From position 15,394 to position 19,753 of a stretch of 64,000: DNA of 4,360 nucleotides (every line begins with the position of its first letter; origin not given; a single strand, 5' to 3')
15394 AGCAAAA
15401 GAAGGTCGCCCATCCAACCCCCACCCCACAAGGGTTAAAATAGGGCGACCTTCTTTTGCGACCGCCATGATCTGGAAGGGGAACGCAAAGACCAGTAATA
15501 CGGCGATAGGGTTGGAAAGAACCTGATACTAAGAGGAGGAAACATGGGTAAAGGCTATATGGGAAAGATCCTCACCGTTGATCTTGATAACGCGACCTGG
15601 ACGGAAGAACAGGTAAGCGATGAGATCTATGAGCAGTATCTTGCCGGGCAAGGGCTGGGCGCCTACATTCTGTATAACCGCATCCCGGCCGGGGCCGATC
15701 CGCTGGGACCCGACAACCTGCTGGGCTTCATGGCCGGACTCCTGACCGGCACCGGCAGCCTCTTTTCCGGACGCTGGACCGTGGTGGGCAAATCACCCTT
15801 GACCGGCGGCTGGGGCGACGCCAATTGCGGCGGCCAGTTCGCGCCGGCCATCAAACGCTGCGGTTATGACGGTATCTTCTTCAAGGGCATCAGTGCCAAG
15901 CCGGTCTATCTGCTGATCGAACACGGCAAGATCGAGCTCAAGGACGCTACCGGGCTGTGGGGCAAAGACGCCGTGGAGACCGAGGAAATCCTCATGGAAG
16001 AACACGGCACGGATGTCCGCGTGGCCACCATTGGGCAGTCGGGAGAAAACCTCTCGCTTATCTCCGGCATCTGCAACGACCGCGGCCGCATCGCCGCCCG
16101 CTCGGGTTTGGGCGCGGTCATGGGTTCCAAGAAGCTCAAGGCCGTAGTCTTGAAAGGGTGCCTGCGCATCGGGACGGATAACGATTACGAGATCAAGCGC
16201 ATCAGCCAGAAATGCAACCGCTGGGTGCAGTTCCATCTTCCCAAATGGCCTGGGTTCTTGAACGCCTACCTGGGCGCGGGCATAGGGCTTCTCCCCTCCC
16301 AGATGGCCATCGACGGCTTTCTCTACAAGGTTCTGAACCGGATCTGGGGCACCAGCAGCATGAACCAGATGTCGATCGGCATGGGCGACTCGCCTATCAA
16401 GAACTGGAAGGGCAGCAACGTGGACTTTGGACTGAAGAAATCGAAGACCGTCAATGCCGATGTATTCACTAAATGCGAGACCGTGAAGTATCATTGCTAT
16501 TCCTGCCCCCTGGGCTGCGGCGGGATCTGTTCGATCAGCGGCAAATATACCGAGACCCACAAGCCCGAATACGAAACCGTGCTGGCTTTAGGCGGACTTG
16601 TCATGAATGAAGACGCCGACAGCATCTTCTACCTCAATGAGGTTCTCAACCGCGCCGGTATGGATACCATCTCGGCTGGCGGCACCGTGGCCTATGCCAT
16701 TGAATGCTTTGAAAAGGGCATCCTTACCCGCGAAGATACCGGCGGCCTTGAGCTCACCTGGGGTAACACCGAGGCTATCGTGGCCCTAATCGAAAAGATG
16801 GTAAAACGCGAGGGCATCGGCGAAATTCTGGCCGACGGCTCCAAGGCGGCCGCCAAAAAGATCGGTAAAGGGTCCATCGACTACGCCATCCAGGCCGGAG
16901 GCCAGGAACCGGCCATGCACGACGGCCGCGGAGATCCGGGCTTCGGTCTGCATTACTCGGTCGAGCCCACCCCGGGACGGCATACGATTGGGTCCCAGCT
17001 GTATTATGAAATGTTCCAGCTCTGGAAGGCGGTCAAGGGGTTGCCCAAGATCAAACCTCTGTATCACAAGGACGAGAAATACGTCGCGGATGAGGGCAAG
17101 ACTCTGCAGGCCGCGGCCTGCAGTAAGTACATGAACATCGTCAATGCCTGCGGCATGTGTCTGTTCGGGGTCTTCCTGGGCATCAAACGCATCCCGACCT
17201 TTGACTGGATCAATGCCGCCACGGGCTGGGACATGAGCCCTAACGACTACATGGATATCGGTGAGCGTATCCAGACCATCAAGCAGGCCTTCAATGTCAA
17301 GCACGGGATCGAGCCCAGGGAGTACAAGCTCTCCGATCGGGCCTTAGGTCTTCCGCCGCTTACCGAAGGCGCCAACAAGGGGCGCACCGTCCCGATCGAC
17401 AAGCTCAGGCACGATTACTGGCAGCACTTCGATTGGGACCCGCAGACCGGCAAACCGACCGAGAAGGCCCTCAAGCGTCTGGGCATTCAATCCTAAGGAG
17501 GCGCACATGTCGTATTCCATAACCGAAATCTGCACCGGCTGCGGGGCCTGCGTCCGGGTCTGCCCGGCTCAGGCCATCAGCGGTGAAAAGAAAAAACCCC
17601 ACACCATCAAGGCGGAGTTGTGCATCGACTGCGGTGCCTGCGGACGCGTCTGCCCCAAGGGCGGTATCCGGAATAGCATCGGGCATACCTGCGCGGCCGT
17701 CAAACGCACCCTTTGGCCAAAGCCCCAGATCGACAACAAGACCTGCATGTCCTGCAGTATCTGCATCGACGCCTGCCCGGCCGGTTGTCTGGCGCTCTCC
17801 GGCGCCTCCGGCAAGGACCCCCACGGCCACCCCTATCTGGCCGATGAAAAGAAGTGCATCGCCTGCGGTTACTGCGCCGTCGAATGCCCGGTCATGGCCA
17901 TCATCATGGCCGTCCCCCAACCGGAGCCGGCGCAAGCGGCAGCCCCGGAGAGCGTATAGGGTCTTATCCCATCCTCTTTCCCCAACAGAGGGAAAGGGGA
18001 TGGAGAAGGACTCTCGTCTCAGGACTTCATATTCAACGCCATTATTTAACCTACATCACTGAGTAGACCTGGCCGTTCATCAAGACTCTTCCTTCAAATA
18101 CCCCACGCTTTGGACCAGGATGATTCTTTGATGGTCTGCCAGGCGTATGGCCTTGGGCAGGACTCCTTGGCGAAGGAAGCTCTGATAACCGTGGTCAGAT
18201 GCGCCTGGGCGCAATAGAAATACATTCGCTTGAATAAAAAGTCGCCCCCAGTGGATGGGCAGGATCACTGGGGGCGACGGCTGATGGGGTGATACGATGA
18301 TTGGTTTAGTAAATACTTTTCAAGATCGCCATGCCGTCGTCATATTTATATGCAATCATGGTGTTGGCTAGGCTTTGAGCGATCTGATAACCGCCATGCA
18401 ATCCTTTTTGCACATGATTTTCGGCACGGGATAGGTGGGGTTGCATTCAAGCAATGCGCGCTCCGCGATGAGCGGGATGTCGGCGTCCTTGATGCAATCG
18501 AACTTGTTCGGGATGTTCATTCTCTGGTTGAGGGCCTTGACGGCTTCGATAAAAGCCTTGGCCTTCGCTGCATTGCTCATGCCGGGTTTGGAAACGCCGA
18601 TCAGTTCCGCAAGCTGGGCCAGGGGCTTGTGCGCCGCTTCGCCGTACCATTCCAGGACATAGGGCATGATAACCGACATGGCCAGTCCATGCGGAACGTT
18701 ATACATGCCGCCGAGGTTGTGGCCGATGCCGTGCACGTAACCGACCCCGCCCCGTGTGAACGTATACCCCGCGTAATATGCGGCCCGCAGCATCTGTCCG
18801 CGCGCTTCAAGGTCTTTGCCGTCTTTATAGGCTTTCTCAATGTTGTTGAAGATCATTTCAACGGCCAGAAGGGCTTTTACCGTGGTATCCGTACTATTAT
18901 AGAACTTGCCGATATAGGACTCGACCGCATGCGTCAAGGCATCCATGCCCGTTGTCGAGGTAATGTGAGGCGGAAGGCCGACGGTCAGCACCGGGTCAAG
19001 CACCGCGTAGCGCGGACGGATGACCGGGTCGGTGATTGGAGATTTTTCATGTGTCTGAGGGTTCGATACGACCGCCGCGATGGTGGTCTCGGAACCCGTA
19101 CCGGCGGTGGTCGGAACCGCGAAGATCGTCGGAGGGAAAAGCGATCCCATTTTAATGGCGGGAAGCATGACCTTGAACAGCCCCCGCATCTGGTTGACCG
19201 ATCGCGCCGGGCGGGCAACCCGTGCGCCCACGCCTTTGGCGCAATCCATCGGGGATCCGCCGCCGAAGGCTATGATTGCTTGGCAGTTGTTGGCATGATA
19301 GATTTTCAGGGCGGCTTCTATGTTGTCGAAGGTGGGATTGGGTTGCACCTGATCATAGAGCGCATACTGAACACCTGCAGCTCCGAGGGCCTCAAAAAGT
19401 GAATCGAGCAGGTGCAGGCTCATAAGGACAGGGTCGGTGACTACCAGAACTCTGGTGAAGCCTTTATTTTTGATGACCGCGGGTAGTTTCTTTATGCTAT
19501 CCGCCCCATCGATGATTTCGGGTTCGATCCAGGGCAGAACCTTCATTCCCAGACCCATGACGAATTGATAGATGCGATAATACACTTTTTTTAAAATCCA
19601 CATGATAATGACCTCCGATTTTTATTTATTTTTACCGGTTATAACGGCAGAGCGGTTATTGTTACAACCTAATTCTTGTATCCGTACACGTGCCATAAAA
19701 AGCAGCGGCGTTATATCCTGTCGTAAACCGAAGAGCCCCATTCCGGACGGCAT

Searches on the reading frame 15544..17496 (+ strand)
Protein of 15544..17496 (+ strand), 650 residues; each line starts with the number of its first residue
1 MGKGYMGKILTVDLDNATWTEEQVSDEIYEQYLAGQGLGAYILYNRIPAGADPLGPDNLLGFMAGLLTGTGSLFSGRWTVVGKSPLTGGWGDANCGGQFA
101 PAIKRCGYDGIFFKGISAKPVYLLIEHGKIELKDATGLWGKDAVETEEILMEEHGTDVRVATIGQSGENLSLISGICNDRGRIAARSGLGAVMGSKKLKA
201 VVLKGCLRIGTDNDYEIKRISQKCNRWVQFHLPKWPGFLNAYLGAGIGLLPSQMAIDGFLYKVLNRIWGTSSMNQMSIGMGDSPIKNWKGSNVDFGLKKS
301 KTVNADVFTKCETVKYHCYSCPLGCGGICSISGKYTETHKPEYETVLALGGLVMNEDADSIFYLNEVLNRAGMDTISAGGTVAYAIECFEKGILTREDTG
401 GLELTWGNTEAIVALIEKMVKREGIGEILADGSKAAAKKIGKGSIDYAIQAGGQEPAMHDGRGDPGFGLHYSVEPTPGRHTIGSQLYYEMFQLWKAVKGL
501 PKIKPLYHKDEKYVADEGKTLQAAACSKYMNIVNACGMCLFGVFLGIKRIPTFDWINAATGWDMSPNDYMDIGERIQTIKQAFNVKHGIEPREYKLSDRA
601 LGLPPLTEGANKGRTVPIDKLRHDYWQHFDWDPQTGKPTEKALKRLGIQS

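Call 26: search_protein_families(library=pfam, proteins=[window:15544-17496:+])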
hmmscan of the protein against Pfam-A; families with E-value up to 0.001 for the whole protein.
window:15544-17496:+ (650 aa): 2 families
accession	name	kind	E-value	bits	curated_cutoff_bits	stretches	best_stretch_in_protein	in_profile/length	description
PF01314.23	AFOR_C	-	2.4e-98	330.2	27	1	268-648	23-385/385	Aldehyde ferredoxin oxidoreductase, domains 2 & 3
PF02730.20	AFOR_N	-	5.9e-74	248.5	29.8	1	7-205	1-198/199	Aldehyde ferredoxin oxidoreductase, N-terminal domain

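Call 42: search_protein_families(library=ncbifam, proteins=[window:15544-17496:+], max_evalue=0.00001)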
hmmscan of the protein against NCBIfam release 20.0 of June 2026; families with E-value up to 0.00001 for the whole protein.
window:15544-17496:+ (650 aa): 2 families
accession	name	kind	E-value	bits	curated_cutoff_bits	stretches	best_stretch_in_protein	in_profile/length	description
NF007354.0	PRK09849.1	equivalog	1.7e-56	192.2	868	1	3-223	6-225/703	aldehyde ferredoxin oxidoreductase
NF040818.1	GAPOR_Arch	equivalog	5.4e-06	25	1300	0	325-400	334-410/654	glyceraldehyde-3-phosphate:ferredoxin oxidoreductase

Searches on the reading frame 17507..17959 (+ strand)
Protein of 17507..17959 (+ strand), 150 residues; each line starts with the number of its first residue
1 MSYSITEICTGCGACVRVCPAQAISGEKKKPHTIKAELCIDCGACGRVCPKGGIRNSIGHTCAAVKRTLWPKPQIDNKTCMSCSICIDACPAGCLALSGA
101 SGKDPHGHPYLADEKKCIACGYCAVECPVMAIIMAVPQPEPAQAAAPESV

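Call 26: search_protein_families(library=pfam, proteins=[window:17507-17959:+])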
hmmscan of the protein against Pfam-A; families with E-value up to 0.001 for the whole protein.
window:17507-17959:+ (150 aa): 15 families
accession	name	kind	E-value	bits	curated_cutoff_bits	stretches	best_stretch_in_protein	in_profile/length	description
PF00037.32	Fer4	-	3.1e-24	84.2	21.1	4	6-25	5-24/24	4Fe-4S binding domain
PF12838.12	Fer4_7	-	6.2e-22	78.3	27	3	9-52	2-51/52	4Fe-4S dicluster domain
PF12797.12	Fer4_2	-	1.2e-18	66.1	24.5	3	6-21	7-22/22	4Fe-4S binding domain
PF12837.12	Fer4_6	-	3.9e-17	61.7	25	2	7-24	7-24/24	4Fe-4S binding domain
PF13237.11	Fer4_10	-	1.5e-16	60.5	25.5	2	5-50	5-53/53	4Fe-4S dicluster domain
PF14697.11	Fer4_21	-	1.1e-15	58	35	2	7-51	6-53/59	4Fe-4S dicluster domain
PF13187.11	Fer4_9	-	3e-15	56.4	27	2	9-52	2-50/52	4Fe-4S dicluster domain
PF13484.11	Fer4_16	-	1.7e-13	51.6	30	1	9-29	2-22/66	4Fe-4S double cluster binding domain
PF12800.12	Fer4_4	-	2.4e-10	40.3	24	1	7-21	2-16/17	4Fe-4S binding domain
PF13534.11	Fer4_17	-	4.2e-09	37.3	22.2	0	34-52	41-59/61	4Fe-4S dicluster domain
PF13183.11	Fer4_8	-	4.2e-09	37.3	27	0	115-133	3-21/68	4Fe-4S dicluster domain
PF25160.1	LdpA_Fe-S-bd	-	4.3e-08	33.2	27.6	1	15-56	9-45/49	LdpA Fe-S cluster-binding domain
PF12798.12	Fer4_3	-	1.1e-06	29.4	27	0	9-23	1-15/15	4Fe-4S binding domain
PF13370.11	Fer4_13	-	4.4e-05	24.5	24.5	0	37-51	4-18/58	4Fe-4S single cluster domain of Ferredoxin I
PF17179.9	Fer4_22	-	5.2e-05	24.5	27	0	7-22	79-94/95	4Fe-4S dicluster domain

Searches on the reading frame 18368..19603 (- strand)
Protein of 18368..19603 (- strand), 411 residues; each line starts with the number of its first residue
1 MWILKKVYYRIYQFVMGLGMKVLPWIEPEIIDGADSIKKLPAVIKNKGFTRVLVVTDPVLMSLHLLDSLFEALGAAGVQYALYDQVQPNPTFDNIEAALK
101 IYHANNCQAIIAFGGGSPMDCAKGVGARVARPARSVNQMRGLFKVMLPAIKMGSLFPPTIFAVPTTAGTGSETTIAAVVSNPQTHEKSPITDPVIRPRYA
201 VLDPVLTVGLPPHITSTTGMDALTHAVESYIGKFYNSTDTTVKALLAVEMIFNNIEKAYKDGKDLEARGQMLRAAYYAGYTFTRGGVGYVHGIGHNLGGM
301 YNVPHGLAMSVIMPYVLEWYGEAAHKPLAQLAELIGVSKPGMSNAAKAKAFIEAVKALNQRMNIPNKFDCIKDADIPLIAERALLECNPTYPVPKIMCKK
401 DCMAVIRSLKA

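Call 26: search_protein_families(library=pfam, proteins=[window:18368-19603:-])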
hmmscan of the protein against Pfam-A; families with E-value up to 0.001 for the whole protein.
window:18368-19603:- (411 aa): 3 families
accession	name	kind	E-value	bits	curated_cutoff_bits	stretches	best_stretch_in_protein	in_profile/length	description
PF00465.25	Fe-ADH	-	2e-45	154.9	31.3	1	29-204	3-168/168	Iron-containing alcohol dehydrogenase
PF25137.1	ADH_Fe_C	-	1.6e-43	149.1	27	1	216-408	2-192/194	Fe-containing alcohol dehydrogenase family, C-terminal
PF13685.12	Fe-ADH_2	-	9.5e-11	42.4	28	1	34-136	4-104/149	Iron-containing alcohol dehydrogenase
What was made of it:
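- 18368..19603 (-): Iron-containing alcohol dehydrogenase, target of the third promoter. Fe-ADH 2e-45 (call 26).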

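Call 42: search_protein_families(library=ncbifam, proteins=[window:18368-19603:-], max_evalue=0.00001)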
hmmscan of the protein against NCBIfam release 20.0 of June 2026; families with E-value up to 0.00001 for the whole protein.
window:18368-19603:- (411 aa): 14 families
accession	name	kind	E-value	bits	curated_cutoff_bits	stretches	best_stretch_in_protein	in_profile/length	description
TIGR02638.1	lactal_redase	equivalog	4.1e-90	302.3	523.15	1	33-392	13-367/379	lactaldehyde reductase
NF007911.0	PRK10624.1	equivalog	1.1e-78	264.9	537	1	33-390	14-364/382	lactaldehyde reductase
NF041833.1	Fe_ADH_ErcA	equivalog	9e-78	262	550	1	26-390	7-364/382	alcohol dehydrogenase-like regulatory protein ErcA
NF053866.1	CholDhdGbsBBac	equivalog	1.8e-77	260.6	550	1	29-386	17-368/392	choline dehydrogenase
NF007363.0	PRK09860.1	equivalog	6.9e-75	252.6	581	1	31-393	13-368/383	L-threonine dehydrogenase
NF058672.1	4HyButDHCUPNE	equivalog_domain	3.2e-65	220.8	500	1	33-401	13-369/378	4-hydroxybutyrate dehydrogenase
NF010378.0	PRK13805.1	equivalog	1.2e-64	218.5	951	1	45-368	478-817/872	bifunctional acetaldehyde-CoA/alcohol dehydrogenase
NF050025.1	SulfAcetaldRedSarD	equivalog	1.9e-64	217.9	700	1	29-384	10-359/385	sulfoacetaldehyde reductase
TIGR04266.1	NDMA_methanol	equivalog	8.1e-51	173.1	625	1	43-372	32-355/420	NDMA-dependent methanol dehydrogenase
NF011998.0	PRK15454.1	equivalog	3.7e-48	164.2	556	1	31-345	31-335/395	ethanolamine utilization ethanol dehydrogenase EutG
TIGR03405.1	Phn_Fe-ADH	equivalog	8e-46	156.4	423.7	1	32-352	9-317/355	iron-containing alcohol dehydrogenase PsrA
NF011717.0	PRK15138.1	equivalog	5.2e-30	104.8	645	1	31-369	13-344/387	alcohol dehydrogenase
NF041822.1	daptide_DH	equivalog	2.2e-18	66.3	300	1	51-247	2-194/363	daptide-type RiPP biosynthesis dehydogenase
NF006941.0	PRK09423.1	subfamily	3.9e-08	32.5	336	1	31-132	12-110/367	glycerol dehydrogenase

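Call 47: find_homologous_proteins(query=window:18368-19603:-, max_evalue=1e-100)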
Query window:18368-19603:- (411 aa): 7295 proteins with E <= 1e-100 among 8000 candidates; the best 120 are listed.
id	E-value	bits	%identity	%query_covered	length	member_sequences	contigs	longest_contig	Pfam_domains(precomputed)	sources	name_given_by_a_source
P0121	3.1e-259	878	93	100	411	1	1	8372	PF13685.13,PF25137.1,PF00465.26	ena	-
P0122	1.2e-258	876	93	100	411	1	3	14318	PF13685.13,PF25137.1,PF00465.26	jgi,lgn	-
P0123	9.4e-258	873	93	100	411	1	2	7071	PF13685.13,PF25137.1,PF00465.26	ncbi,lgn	-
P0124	1.8e-257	872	93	100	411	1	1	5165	PF13685.13,PF25137.1,PF00465.26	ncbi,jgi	-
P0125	4.1e-257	871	92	100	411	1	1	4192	PF13685.13,PF25137.1,PF00465.26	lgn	-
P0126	6.1e-257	870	94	99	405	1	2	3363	PF13685.13,PF25137.1,PF00465.26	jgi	-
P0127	8.9e-257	869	92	100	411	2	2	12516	PF13685.13,PF25137.1,PF00465.26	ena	-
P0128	1.9e-256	868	91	100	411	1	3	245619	PF13685.13,PF25137.1,PF00465.26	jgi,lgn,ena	-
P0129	4.9e-235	798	84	100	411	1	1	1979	PF13685.13,PF25137.1,PF00465.26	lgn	-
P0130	1.3e-232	790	83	100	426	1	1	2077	PF13685.13,PF25137.1,PF00465.26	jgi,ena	-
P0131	6.4e-232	788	83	100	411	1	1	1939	PF13685.13,PF25137.1,PF00465.26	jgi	jgi:alcohol dehydrogenase class IV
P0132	3.0e-230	782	82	100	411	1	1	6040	PF13685.13,PF25137.1,PF00465.26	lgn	-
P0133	7.1e-230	781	82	100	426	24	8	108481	PF13685.13,PF25137.1,PF00465.26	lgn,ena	-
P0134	9.8e-230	780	83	100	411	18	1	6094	PF13685.13,PF25137.1,PF00465.26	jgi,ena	jgi:alcohol dehydrogenase class IV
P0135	1.7e-229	780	83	100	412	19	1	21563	PF13685.13,PF25137.1,PF00465.26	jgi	jgi:alcohol dehydrogenase class IV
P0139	5.3e-228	775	82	100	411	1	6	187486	PF13685.13,PF25137.1,PF00465.26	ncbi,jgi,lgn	ncbi:MAG TPA: iron-containing alcohol dehydrogenase [Desulfomonilia bacterium]|jgi:alcohol dehydroge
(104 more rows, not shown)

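Call 48: find_encoding_contigs(protein=P0128, flank=9000, max_places=1)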
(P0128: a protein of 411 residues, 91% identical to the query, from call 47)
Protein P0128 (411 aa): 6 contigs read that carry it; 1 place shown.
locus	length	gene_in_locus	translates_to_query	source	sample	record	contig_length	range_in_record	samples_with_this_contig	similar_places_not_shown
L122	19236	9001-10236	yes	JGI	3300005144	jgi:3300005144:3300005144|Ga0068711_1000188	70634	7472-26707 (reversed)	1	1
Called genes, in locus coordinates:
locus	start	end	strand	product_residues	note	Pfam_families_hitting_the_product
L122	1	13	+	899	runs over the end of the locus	PF00037:Fer4, PF12837:Fer4_6 (weak), PF14691:Fer4_20, PF01266:DAO, PF01946:Thi4, PF07992:Pyr_redox_2, PF12831:FAD_oxidored (weak), PF13450:NAD_binding_8, +4 more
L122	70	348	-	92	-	-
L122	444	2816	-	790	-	PF02901:PFL-like, PF01228:Gly_radical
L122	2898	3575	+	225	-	PF22497:DUF6989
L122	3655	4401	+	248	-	PF01553:Acyltransferase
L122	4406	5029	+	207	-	-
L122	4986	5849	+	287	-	PF13487:HD_5, PF01966:HD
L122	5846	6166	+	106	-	PF11756:YgbA_NO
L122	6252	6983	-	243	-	-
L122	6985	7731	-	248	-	PF00672:HAMP (weak)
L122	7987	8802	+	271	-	PF00892:EamA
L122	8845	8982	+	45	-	-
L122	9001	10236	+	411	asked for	PF00465:Fe-ADH, PF13685:Fe-ADH_2, PF25137:ADH_Fe_C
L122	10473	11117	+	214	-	PF00881:Nitroreductase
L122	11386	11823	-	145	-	PF13279:4HBT_2, PF03061:4HBT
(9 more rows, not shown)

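Call 49: find_encoding_contigs(protein=P0122, flank=6000, max_places=1)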
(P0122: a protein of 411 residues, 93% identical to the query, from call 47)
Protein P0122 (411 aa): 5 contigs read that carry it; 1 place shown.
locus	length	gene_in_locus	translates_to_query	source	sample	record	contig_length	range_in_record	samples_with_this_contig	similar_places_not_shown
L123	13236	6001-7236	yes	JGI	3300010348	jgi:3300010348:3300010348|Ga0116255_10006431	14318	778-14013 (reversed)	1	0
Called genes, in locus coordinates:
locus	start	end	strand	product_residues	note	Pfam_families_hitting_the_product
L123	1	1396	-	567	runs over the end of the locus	?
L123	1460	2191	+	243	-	PF01553:Acyltransferase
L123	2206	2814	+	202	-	-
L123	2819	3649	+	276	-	PF13487:HD_5, PF01966:HD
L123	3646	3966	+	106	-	PF11756:YgbA_NO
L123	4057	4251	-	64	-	-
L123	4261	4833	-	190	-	-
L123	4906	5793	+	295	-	PF00892:EamA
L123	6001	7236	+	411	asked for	PF00465:Fe-ADH, PF13685:Fe-ADH_2, PF25137:ADH_Fe_C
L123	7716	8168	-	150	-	PF00037:Fer4 (weak), PF13237:Fer4_10, PF14697:Fer4_21, PF12838:Fer4_7, PF13187:Fer4_9, PF25160:LdpA_Fe-S-bd (weak), PF00037:Fer4 (weak), PF13237:Fer4_10 (weak), +10 more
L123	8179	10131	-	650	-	PF02730:AFOR_N, PF01314:AFOR_C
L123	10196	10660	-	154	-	PF01155:HypA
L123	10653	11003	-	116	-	PF12837:Fer4_6 (faint), PF13237:Fer4_10, PF00037:Fer4 (weak), PF14697:Fer4_21, PF12838:Fer4_7, PF13187:Fer4_9, PF13484:Fer4_16 (faint)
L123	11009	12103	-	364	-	PF00374:NiFeSe_Hases, PF00346:Complex1_49kDa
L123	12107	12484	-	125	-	PF00329:Complex1_30kDa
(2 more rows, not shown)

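Call 50: find_encoding_contigs(protein=P0133, flank=6000, max_places=2)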
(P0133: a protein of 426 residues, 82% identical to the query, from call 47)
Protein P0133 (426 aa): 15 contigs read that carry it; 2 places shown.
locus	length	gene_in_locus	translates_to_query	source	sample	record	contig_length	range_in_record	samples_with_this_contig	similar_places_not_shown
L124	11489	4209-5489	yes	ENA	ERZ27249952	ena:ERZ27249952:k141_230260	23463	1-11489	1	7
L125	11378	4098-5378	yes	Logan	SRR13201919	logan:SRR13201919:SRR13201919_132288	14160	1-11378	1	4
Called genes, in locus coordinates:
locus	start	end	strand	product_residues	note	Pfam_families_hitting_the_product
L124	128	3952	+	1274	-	-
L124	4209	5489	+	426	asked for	PF00465:Fe-ADH, PF13685:Fe-ADH_2, PF25137:ADH_Fe_C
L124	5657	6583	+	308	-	PF00198:2-oxoacid_dh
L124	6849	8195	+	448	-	PF00155:Aminotran_1_2, PF01212:Beta_elim_lyase (weak)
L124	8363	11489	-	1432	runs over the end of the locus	PF01869:BcrAD_BadFG, PF02782:FGGY_C (faint), PF01869:BcrAD_BadFG, PF09989:DUF2229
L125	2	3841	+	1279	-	?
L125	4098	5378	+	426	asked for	PF00465:Fe-ADH, PF13685:Fe-ADH_2, PF25137:ADH_Fe_C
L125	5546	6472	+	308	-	PF00198:2-oxoacid_dh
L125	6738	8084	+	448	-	PF00155:Aminotran_1_2, PF01212:Beta_elim_lyase (weak)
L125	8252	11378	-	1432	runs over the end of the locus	PF01869:BcrAD_BadFG, PF02782:FGGY_C (faint), PF01869:BcrAD_BadFG, PF09989:DUF2229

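Call 51: find_encoding_contigs(protein=P0139, flank=6000, max_places=1)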
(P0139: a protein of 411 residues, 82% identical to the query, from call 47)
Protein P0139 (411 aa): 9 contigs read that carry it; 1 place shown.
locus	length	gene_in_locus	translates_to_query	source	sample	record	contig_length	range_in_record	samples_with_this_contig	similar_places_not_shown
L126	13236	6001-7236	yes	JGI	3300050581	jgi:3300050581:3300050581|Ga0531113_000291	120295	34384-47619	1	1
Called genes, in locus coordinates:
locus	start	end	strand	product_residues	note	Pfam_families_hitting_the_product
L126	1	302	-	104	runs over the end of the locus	PF09538:FYDLN_acid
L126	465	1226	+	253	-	PF23441:SDR, PF00106:adh_short, PF08659:KR, PF13561:adh_short_C2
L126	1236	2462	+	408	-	PF01591:6PF2K, PF08433:KTI12 (weak), PF13671:AAA_33, PF00300:His_Phos_1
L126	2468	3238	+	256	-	PF01435:Peptidase_M48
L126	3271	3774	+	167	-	PF01613:Flavin_Reduct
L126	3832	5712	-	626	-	PF14321:DUF4382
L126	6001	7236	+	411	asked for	PF00465:Fe-ADH, PF13685:Fe-ADH_2, PF25137:ADH_Fe_C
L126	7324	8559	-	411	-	PF02754:CCG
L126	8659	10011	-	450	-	PF00939:Na_sulph_symp (weak), PF02040:ArsB, PF03600:CitMHS, PF16980:CitMHS_2, PF06450:NhaB, PF00939:Na_sulph_symp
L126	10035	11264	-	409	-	PF12704:MacB_PCD, PF02687:FtsX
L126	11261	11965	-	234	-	PF02463:SMC_N (faint), PF00005:ABC_tran, PF13304:AAA_21 (faint)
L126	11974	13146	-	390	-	PF25917:BSH_RND, PF25973:BSH_CzcB (weak), PF25885:HH_EMRA (faint), PF25876:HH_MFP_RND, PF25990:Beta-barrel_YknX, PF25954:Beta-barrel_RND_2, PF25989:YknX_C (weak)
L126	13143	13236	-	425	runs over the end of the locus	PF02321:OEP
